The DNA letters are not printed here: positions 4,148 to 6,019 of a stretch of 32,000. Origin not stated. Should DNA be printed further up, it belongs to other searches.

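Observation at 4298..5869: FkbH-like glyceryl loader together with one ACP and a KAS III-like enzyme: tetronate/butenolide-style logic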

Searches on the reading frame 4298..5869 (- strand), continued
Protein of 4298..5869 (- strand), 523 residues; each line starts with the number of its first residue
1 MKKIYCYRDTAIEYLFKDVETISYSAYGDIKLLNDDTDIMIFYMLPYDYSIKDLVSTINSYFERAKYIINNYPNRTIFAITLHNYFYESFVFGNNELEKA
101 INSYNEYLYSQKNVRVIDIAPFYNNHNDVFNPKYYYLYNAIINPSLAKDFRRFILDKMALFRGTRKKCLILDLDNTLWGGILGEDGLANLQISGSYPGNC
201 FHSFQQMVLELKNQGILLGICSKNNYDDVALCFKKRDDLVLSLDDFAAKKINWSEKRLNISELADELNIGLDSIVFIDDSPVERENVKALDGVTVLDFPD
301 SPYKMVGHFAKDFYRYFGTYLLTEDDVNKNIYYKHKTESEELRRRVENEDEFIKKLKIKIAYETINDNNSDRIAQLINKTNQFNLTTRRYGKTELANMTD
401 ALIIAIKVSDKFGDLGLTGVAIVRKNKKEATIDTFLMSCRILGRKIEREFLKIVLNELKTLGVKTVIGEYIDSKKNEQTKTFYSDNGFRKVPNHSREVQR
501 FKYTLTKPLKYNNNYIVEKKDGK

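Call 94: search_protein_families(library=ncbifam, max_evalue=1, proteins=[L001:2840-3055:+, L005:11568-11783:+, L010:9608-9829:+, L021:9535-9780:+, L022:7541-7786:+, L025:5016-5267:+])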
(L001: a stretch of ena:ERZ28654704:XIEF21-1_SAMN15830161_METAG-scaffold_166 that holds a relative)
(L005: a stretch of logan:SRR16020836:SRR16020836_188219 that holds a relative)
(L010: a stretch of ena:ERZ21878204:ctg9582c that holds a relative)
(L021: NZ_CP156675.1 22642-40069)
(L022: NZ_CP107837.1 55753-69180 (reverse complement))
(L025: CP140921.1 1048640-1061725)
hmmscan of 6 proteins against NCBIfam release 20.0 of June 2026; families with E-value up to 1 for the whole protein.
L001:2840-3055:+ (71 aa): 12 families
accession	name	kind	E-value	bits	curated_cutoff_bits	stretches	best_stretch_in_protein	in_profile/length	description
NF002148.0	PRK00982.1-2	subfamily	2.8e-05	23.9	71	1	29-70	36-77/79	acyl carrier protein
NF006031.0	PRK08172.1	equivalog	0.00033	21.2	76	1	26-69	33-76/82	acyl carrier protein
NF003464.0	PRK05087.1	equivalog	0.0007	19.6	68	1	2-68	4-72/78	D-alanine--poly(phosphoribitol) ligase subunit DltC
TIGR00517.1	acyl_carrier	equivalog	0.0017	18.2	70.45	1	20-70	26-76/77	acyl carrier protein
NF052616.1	ACP_for_OlsHI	equivalog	0.01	16.2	130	1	30-67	38-74/83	ornithine lipid biosynthesis acyl carrier protein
NF002150.0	PRK00982.1-4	subfamily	0.02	15.1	66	1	28-70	36-78/80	acyl carrier protein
NF002151.0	PRK00982.1-5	equivalog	0.025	14.7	92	1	29-69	35-75/78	acyl carrier protein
NF009104.0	PRK12449.1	equivalog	0.029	14.3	70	1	25-65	33-73/80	acyl carrier protein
NF002149.0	PRK00982.1-3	equivalog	0.041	13.8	106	1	2-59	5-65/78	acyl carrier protein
NF058660.1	cispen_ACP_AmcB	equivalog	0.045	13.9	80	1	14-66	20-71/80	cispentacin biosynthesis acyl carrier protein AmcB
NF005798.0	PRK07639.1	equivalog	0.046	14.1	100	1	4-54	9-63/91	petrobactin biosynthesis protein AsbD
NF003757.0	PRK05350.1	equivalog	0.054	13.7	65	1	28-68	37-77/83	acyl carrier protein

L005:11568-11783:+ (71 aa): 13 families
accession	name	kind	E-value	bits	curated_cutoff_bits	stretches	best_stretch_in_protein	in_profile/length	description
NF002148.0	PRK00982.1-2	subfamily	0.00013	21.8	71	1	16-70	23-77/79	acyl carrier protein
NF009104.0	PRK12449.1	equivalog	0.0036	17.2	70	1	12-65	20-73/80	acyl carrier protein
TIGR00517.1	acyl_carrier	equivalog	0.0036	17.1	70.45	1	15-63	21-69/77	acyl carrier protein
NF003464.0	PRK05087.1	equivalog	0.011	15.8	68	1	4-55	6-60/78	D-alanine--poly(phosphoribitol) ligase subunit DltC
NF002151.0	PRK00982.1-5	equivalog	0.013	15.6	92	1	16-67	22-73/78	acyl carrier protein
NF006031.0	PRK08172.1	equivalog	0.016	15.9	76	1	30-66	37-73/82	acyl carrier protein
NF002150.0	PRK00982.1-4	subfamily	0.019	15.2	66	1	3-63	8-71/80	acyl carrier protein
NF052616.1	ACP_for_OlsHI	equivalog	0.021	15.2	130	1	27-66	35-73/83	ornithine lipid biosynthesis acyl carrier protein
NF058660.1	cispen_ACP_AmcB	equivalog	0.022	14.9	80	1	14-63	20-68/80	cispentacin biosynthesis acyl carrier protein AmcB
NF005480.0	PRK07081.1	equivalog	0.055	13.4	72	1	1-62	1-65/83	acyl carrier protein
NF003757.0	PRK05350.1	equivalog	0.066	13.4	65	1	4-63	10-72/83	acyl carrier protein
NF005798.0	PRK07639.1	equivalog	0.084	13.3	100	1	4-54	9-63/91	petrobactin biosynthesis protein AsbD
NF002149.0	PRK00982.1-3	equivalog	0.084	12.8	106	1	6-58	9-64/78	acyl carrier protein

L010:9608-9829:+ (73 aa): 10 families
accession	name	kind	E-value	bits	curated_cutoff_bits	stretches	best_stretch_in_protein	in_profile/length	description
NF002148.0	PRK00982.1-2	subfamily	1.7e-06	27.7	71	1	3-71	7-77/79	acyl carrier protein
NF002150.0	PRK00982.1-4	subfamily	1.1e-05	25.5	66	1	3-71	8-78/80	acyl carrier protein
NF006031.0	PRK08172.1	equivalog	9.8e-05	22.9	76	1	15-72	21-78/82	acyl carrier protein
TIGR00517.1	acyl_carrier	equivalog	0.00012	21.8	70.45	1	3-69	6-74/77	acyl carrier protein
NF005480.0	PRK07081.1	equivalog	0.00024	21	72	1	1-67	1-69/83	acyl carrier protein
NF002151.0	PRK00982.1-5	equivalog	0.0073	16.4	92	1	3-71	6-76/78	acyl carrier protein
NF003464.0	PRK05087.1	equivalog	0.013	15.5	68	1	1-54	3-58/78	D-alanine--poly(phosphoribitol) ligase subunit DltC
NF058660.1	cispen_ACP_AmcB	equivalog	0.016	15.4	80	1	4-65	5-69/80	cispentacin biosynthesis acyl carrier protein AmcB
NF002149.0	PRK00982.1-3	equivalog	0.051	13.5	106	1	3-61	6-66/78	acyl carrier protein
NF002147.0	PRK00982.1-1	equivalog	0.058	13.2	84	1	21-70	30-79/83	acyl carrier protein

L021:9535-9780:+ (81 aa): 15 families
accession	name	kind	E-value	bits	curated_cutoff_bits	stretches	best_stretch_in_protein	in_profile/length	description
NF002150.0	PRK00982.1-4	subfamily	3.6e-08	33.5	66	1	5-78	6-79/80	acyl carrier protein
NF002148.0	PRK00982.1-2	subfamily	5.9e-08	32.4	71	1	4-78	4-78/79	acyl carrier protein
TIGR00517.1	acyl_carrier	equivalog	3.6e-07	30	70.45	1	5-77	4-76/77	acyl carrier protein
NF003757.0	PRK05350.1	equivalog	4e-05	23.7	65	1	5-76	7-78/83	acyl carrier protein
NF002147.0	PRK00982.1-1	equivalog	7e-05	22.6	84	1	6-78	9-81/83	acyl carrier protein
NF002149.0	PRK00982.1-3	equivalog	0.00031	20.6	106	1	3-77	2-76/78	acyl carrier protein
NF002151.0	PRK00982.1-5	equivalog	0.0004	20.5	92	1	5-78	4-77/78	acyl carrier protein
NF040636.1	AcpM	exception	0.0024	17.9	146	1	7-76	8-77/93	meromycolate extension acyl carrier protein AcpM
NF004533.0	PRK05883.1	equivalog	0.0032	17.3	72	1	4-80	23-99/100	acyl carrier protein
NF058660.1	cispen_ACP_AmcB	equivalog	0.017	15.3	80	1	5-77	2-78/80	cispentacin biosynthesis acyl carrier protein AmcB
NF003464.0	PRK05087.1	equivalog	0.033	14.2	68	1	4-72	2-72/78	D-alanine--poly(phosphoribitol) ligase subunit DltC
NF002324.0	PRK01271.1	equivalog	0.048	14.3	83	1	5-40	21-56/75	tautomerase PptA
NF005079.0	PRK06508.1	equivalog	0.064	13.7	83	1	3-62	2-61/93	acyl carrier protein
NF006031.0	PRK08172.1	equivalog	0.074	13.7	76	1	9-74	9-74/82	acyl carrier protein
NF005480.0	PRK07081.1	equivalog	0.08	12.9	72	1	38-76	35-72/83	acyl carrier protein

L022:7541-7786:+ (81 aa): 0 families

L025:5016-5267:+ (83 aa): 12 families
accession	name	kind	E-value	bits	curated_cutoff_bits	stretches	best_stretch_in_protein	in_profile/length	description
NF002150.0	PRK00982.1-4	subfamily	2.1e-05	24.6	66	1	8-80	7-79/80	acyl carrier protein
NF010109.0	PRK13582.1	equivalog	0.00098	18.8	133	1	27-75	28-76/205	bifunctional phosphoserine phosphatase/homoserine phosphotransferase ThrH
NF002148.0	PRK00982.1-2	subfamily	0.0015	18.3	71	1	8-80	6-78/79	acyl carrier protein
NF009104.0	PRK12449.1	equivalog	0.0024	17.7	70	1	8-80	7-79/80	acyl carrier protein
TIGR00517.1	acyl_carrier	equivalog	0.0029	17.4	70.45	1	8-79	5-76/77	acyl carrier protein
NF002147.0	PRK00982.1-1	equivalog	0.0034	17.2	84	1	8-80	9-81/83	acyl carrier protein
NF040636.1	AcpM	exception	0.017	15.1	146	1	8-79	7-78/93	meromycolate extension acyl carrier protein AcpM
TIGR02137.1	HSK-PSP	equivalog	0.037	13.5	223.4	1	20-56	21-57/203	bifunctional phosphoserine phosphatase/homoserine phosphotransferase ThrH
NF058660.1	cispen_ACP_AmcB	equivalog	0.048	13.8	80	1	25-79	22-78/80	cispentacin biosynthesis acyl carrier protein AmcB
NF005502.0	PRK07117.1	equivalog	0.073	13.3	79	1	40-79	39-78/82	acyl carrier protein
NF005480.0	PRK07081.1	equivalog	0.09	12.7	72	1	40-79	35-76/83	acyl carrier protein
NF005318.0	PRK06851.1-2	equivalog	0.15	11.2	734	1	13-71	44-97/353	hypothetical protein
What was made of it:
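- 4243..4308 (-): 21-codon stub of the FkbH-cognate carrier protein ACP2 (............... + 6 foreign codons). It lacks the Ser attachment site. The intact ORF hits only carrier-protein models, and weakly (call 94).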

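Call 100: search_dna_similar(query=L005:6745-9612:+, collection=plasmids, mode=protein, max_rows=25, max_evalue=1e-10)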
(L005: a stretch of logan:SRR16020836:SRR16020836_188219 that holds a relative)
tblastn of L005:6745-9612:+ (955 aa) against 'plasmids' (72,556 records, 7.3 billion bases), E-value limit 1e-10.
In 4 record(s) the limit of 40 matching pieces per record was reached: places in those records are undercounted.
Records with a match: 1682; places in all: 7950; records where one place covers at least 80% of the query: 41.
Best place of each record, by identity: <60% 1682.
By first word of the organism name: Streptomyces 220; Bacillus 186; Rhizobium 168; Ralstonia 134; Burkholderia 63; Pseudosulfitobacter 56; Sinorhizobium 52; Phaeobacter 51; Clostridium 42; Klebsiella 39; and 173 more.
By predicted mobility (MOB-suite, as given by PLSDB): non-mobilizable 1035; mobilizable 327; conjugative 320.
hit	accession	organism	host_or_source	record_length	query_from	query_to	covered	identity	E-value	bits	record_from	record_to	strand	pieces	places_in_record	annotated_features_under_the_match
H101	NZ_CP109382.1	Streptomyces atratus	-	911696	5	954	99%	24.1%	2e-85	309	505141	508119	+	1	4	non-ribosomal peptide synthetase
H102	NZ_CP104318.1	Streptomyces angustmyceticus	whole organism,soil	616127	5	954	99%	24.0%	3e-87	315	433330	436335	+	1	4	non-ribosomal peptide synthetase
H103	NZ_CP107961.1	Streptomyces sp. NBC_00376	-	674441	25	954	97%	24.4%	8e-88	316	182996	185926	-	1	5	non-ribosomal peptide synthetase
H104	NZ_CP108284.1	Streptomyces atratus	-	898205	25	954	97%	24.2%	4e-86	311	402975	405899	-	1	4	non-ribosomal peptide synthetase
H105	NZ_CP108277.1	Streptomyces atratus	-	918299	25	954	97%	24.2%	4e-86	311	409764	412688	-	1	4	non-ribosomal peptide synthetase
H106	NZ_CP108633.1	Streptomyces sp. NBC_01136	-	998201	5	954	99%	23.5%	5e-82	299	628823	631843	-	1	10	amino acid adenylation domain-containing protein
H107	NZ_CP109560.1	Streptomyces sp. NBC_01384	-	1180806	5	954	99%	23.5%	5e-82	299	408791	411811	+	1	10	record has no annotation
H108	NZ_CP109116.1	Streptomyces sp. NBC_01768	-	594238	40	955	96%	24.3%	1e-79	292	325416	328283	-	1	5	non-ribosomal peptide synthetase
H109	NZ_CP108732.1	Streptomyces sp. NBC_00987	-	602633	40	955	96%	24.3%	1e-79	292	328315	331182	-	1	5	non-ribosomal peptide synthetase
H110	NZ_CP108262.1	Streptomyces sp. NBC_00053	-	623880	40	955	96%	24.3%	1e-79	292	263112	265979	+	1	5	non-ribosomal peptide synthetase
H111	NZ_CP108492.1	Streptomyces sp. NBC_01243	-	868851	40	955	96%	24.3%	1e-79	292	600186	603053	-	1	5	non-ribosomal peptide synthetase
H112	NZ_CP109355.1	Streptomyces sp. NBC_01563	-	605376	40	955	96%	24.3%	8e-78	286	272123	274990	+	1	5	non-ribosomal peptide synthetase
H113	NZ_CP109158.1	Streptomyces sp. NBC_01732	-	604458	40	955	96%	24.3%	9e-78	286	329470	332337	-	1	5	amino acid adenylation domain-containing protein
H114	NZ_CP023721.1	Rhodococcus sp. H-CA8f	Sediment,marine sediment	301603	5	934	97%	23.7%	1e-74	276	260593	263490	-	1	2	non-ribosomal peptide synthetase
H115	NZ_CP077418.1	Rhodococcus qingshengii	pure culture,oil-contaminated water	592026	5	934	97%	23.6%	4e-74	275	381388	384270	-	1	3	non-ribosomal peptide synthetase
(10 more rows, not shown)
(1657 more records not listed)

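Call 101: get_annotated_region(hit=H102, flank=7000)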
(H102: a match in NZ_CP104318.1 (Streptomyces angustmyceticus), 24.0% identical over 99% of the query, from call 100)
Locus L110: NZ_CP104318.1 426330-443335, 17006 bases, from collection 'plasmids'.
description: Streptomyces angustmyceticus strain CQUSa03 plasmid p1, complete sequence
organism: Streptomyces angustmyceticus (NCBI taxid 285578)
taxonomy: Bacteria; Actinomycetota; Actinomycetes; Kitasatosporales; Streptomycetaceae; Streptomyces; Streptomyces angustmyceticus
host: -; source: whole organism,soil; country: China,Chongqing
typing (MOB-suite, as given by PLSDB): non-mobilizable
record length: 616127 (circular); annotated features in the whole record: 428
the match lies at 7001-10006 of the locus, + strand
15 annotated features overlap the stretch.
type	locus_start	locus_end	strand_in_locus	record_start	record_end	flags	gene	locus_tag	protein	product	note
CDS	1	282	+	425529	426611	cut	-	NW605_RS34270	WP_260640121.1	arylcarboxylate reductase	-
CDS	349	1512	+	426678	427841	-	mqnE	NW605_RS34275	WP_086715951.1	aminofutalosine synthase MqnE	GO:0009234 - menaquinone biosynthetic process [Evidence IEA]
CDS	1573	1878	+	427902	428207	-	-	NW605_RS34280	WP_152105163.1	ferredoxin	-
CDS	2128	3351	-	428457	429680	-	mqnC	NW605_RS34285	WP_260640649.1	cyclic dehypoxanthinyl futalosine synthase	GO:0009234 - menaquinone biosynthetic process [Evidence IEA]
CDS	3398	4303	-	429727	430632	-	-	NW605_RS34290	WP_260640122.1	menaquinone biosynthesis protein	-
CDS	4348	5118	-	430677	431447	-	-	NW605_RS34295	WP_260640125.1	alpha/beta fold hydrolase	-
CDS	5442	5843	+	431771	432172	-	-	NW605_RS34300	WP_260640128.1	DUF6069 family protein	-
CDS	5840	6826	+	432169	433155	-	-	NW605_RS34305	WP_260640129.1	ACP S-malonyltransferase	-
CDS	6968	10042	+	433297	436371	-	-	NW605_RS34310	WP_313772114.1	non-ribosomal peptide synthetase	-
CDS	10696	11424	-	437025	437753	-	-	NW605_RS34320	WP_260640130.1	sulfotransferase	-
CDS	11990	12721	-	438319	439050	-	-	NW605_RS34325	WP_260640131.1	VC0807 family protein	-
CDS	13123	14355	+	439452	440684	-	-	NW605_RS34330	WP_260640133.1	class I SAM-dependent methyltransferase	-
CDS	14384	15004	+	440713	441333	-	rfbC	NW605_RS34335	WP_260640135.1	dTDP-4-dehydrorhamnose 3,5-epimerase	-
CDS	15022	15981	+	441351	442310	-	-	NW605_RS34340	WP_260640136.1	NAD(P)-dependent oxidoreductase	-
CDS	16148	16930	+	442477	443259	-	-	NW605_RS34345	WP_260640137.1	ATP-binding cassette domain-containing protein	-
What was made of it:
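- Tried and rejected: Uninformative (calls 100, 101).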
